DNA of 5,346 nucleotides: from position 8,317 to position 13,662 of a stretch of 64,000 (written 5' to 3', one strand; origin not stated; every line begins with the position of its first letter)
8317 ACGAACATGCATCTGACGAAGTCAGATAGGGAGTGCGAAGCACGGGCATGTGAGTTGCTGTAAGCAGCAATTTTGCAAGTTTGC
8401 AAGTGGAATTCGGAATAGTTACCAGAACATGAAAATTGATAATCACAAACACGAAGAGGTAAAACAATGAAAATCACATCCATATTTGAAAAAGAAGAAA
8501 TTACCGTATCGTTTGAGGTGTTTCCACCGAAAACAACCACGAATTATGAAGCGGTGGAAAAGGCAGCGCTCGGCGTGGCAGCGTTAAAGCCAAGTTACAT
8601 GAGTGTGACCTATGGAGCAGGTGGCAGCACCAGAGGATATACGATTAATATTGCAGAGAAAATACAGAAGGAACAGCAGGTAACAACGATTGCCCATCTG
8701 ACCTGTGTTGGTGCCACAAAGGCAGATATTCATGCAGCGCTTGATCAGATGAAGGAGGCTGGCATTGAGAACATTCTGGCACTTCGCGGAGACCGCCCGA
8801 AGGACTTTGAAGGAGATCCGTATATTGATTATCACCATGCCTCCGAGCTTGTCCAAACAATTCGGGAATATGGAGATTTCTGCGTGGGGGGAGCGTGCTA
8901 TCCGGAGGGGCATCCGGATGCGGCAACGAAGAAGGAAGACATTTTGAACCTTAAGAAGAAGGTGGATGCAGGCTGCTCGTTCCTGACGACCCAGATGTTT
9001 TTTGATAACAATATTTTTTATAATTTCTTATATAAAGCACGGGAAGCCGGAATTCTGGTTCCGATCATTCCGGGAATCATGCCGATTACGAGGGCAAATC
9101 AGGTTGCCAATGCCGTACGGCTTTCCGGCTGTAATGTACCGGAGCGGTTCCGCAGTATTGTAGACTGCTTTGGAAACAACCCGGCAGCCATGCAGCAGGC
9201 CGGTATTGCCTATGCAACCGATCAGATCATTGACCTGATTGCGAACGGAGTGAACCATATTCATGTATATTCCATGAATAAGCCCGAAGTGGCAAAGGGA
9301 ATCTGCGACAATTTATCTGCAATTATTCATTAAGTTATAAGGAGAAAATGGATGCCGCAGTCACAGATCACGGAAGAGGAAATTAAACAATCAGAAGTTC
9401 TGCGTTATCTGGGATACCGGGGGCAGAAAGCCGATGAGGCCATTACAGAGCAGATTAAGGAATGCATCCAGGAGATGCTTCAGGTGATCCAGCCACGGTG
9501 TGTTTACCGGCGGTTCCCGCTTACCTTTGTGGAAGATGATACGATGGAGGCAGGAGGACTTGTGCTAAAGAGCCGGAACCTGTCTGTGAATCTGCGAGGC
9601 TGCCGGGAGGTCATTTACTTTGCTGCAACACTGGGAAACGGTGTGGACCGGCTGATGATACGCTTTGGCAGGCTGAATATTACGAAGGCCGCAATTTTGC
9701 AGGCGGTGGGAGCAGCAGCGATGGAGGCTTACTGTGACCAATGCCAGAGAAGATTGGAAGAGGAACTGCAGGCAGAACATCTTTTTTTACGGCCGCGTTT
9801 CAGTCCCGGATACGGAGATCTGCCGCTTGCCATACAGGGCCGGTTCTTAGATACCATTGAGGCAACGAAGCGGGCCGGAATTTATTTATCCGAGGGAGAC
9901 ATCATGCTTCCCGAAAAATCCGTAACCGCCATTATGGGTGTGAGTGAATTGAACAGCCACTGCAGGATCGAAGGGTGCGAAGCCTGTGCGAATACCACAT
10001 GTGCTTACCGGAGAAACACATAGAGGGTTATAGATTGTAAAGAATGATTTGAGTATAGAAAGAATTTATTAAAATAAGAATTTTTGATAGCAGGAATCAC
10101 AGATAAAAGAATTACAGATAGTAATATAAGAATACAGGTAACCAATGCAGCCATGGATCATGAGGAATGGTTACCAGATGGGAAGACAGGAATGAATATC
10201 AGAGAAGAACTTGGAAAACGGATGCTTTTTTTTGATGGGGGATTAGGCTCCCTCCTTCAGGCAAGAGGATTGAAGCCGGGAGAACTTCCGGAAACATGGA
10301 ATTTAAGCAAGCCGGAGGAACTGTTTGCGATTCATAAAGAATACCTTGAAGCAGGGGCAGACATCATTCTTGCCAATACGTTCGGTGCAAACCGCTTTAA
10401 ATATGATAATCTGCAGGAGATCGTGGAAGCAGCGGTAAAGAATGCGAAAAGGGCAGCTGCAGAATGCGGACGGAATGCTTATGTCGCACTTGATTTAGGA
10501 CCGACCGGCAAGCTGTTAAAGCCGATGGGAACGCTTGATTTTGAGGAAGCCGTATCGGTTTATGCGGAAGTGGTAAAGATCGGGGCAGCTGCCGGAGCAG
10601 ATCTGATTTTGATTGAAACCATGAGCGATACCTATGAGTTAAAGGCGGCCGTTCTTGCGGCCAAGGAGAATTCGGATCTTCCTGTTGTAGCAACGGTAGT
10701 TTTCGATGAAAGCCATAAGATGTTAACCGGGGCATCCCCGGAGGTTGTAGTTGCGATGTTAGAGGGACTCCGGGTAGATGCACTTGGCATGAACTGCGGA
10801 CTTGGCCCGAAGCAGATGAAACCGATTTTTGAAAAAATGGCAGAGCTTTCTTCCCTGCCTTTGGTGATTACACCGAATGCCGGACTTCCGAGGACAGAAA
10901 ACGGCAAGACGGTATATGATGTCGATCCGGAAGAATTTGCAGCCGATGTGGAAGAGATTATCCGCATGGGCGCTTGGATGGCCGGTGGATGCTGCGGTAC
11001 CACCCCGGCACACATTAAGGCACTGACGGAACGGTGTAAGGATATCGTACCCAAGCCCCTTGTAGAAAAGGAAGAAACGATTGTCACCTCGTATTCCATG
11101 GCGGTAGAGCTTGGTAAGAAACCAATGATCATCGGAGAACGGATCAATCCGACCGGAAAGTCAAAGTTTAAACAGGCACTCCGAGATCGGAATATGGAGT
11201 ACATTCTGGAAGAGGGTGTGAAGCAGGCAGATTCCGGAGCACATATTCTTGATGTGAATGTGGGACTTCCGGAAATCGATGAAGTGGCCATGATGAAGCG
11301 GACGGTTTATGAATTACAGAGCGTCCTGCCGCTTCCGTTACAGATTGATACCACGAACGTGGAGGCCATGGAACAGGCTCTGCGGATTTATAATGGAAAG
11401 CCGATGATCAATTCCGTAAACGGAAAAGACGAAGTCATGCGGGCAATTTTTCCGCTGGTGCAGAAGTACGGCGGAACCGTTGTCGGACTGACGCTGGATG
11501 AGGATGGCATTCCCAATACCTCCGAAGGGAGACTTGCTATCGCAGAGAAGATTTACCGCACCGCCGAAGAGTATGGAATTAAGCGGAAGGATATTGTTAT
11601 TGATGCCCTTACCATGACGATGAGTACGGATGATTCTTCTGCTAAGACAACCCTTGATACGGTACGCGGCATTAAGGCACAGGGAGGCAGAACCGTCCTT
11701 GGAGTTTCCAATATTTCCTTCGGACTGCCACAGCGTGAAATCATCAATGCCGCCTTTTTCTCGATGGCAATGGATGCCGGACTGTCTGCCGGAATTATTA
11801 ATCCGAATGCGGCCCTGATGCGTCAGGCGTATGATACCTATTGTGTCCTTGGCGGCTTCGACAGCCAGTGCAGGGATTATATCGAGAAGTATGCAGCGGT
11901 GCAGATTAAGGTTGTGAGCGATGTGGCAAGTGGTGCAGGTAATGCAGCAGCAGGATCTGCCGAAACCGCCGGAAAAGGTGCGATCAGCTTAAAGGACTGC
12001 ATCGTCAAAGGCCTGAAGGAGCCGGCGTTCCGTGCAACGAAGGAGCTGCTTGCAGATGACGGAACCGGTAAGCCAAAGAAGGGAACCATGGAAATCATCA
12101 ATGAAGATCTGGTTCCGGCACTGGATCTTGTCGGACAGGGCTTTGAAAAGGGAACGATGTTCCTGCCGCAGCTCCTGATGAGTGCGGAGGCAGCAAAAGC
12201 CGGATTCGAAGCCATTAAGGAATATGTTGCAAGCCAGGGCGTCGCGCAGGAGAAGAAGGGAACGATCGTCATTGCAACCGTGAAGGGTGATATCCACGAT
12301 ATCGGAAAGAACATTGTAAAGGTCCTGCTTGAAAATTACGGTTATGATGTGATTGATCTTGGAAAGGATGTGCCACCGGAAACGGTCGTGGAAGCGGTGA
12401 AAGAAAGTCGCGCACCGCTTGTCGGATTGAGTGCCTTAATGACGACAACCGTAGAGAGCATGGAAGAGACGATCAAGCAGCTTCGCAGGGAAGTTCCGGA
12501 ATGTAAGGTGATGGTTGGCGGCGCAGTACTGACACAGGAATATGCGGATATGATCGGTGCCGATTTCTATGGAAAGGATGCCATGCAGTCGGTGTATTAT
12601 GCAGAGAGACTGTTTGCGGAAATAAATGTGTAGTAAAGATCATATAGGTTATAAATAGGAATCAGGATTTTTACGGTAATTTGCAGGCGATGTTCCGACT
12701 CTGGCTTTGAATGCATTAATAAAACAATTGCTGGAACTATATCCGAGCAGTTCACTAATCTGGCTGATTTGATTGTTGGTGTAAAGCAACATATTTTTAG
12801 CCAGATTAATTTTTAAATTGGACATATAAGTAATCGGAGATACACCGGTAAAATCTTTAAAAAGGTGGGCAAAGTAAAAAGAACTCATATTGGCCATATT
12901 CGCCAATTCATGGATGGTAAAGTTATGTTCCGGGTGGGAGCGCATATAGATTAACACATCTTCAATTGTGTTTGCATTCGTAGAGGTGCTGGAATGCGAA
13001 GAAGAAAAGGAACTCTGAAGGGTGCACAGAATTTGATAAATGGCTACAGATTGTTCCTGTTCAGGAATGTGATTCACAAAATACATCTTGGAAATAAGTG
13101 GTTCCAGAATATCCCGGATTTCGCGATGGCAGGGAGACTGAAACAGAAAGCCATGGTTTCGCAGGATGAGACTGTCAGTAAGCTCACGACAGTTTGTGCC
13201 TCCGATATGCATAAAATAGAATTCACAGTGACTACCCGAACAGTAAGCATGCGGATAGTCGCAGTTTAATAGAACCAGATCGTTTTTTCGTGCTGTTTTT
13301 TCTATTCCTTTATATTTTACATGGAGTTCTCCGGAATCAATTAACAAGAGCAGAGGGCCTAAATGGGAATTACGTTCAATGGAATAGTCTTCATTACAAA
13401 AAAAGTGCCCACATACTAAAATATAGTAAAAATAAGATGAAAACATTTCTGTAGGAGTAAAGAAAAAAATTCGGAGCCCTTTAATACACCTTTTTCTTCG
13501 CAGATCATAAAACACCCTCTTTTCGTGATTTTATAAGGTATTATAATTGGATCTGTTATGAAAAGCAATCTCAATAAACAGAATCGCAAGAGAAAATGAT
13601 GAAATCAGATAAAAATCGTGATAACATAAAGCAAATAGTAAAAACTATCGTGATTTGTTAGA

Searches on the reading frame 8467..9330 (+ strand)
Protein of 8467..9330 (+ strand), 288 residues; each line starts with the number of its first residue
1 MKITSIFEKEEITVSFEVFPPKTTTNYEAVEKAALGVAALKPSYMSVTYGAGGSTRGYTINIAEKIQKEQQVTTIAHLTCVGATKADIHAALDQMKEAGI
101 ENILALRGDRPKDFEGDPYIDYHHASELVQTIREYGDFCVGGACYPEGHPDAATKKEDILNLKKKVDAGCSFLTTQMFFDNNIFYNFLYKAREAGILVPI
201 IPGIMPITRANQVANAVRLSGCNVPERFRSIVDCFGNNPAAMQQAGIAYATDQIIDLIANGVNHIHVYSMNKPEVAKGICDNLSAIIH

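Call 33: search_protein_families(library=pfam, proteins=[window:8467-9330:+], max_evalue=0.00001)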
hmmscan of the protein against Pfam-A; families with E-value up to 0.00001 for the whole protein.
window:8467-9330:+ (288 aa): 1 family
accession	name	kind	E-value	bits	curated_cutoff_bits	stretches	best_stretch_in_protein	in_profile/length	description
PF02219.23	MTHFR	-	8.3e-87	291.6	24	1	2-283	1-286/287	Methylenetetrahydrofolate reductase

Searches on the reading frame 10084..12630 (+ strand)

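Call 33: search_protein_families(library=pfam, proteins=[window:10084-12630:+], max_evalue=0.00001)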
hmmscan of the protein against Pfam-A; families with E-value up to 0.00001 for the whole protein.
window:10084-12630:+ (849 aa): 4 families
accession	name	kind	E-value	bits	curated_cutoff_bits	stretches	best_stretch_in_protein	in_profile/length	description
PF02574.22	S-methyl_trans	-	6.2e-72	243.3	22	1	49-317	2-282/283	Homocysteine S-methyltransferase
PF02310.24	B12-binding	-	3.4e-30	104.8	32.1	1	727-836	2-119/121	B12 binding domain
PF00809.28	Pterin_bind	-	3.6e-28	99.3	25.5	1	351-573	1-244/244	Pterin binding enzyme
PF02607.22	B12-binding_2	-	4.3e-16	59.3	23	1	636-712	5-74/74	B12 binding domain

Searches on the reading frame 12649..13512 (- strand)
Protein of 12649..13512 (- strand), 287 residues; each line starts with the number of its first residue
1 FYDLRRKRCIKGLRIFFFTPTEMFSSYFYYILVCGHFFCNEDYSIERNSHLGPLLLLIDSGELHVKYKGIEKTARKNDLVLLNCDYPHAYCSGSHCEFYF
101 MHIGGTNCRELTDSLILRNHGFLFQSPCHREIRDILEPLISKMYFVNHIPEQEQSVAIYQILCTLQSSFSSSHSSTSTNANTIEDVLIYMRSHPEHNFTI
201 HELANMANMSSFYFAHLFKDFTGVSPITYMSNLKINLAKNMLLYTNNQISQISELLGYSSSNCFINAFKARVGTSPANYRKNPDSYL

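Call 33: search_protein_families(library=pfam, proteins=[window:12649-13512:-], max_evalue=0.00001)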
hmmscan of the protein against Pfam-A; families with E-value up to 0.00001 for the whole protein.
window:12649-13512:- (287 aa): 3 families
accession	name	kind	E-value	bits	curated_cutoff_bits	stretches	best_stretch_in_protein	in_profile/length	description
PF12833.13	HTH_18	-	8.2e-20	71.3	33.6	1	203-281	1-79/80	Helix-turn-helix domain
PF00165.29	HTH_AraC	-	9.6e-16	57.9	26.6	1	190-229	1-40/42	Bacterial regulatory helix-turn-helix proteins, AraC family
PF02311.25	AraC_binding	-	3.1e-07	30.6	21.1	1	33-151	4-117/135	AraC-like ligand binding domain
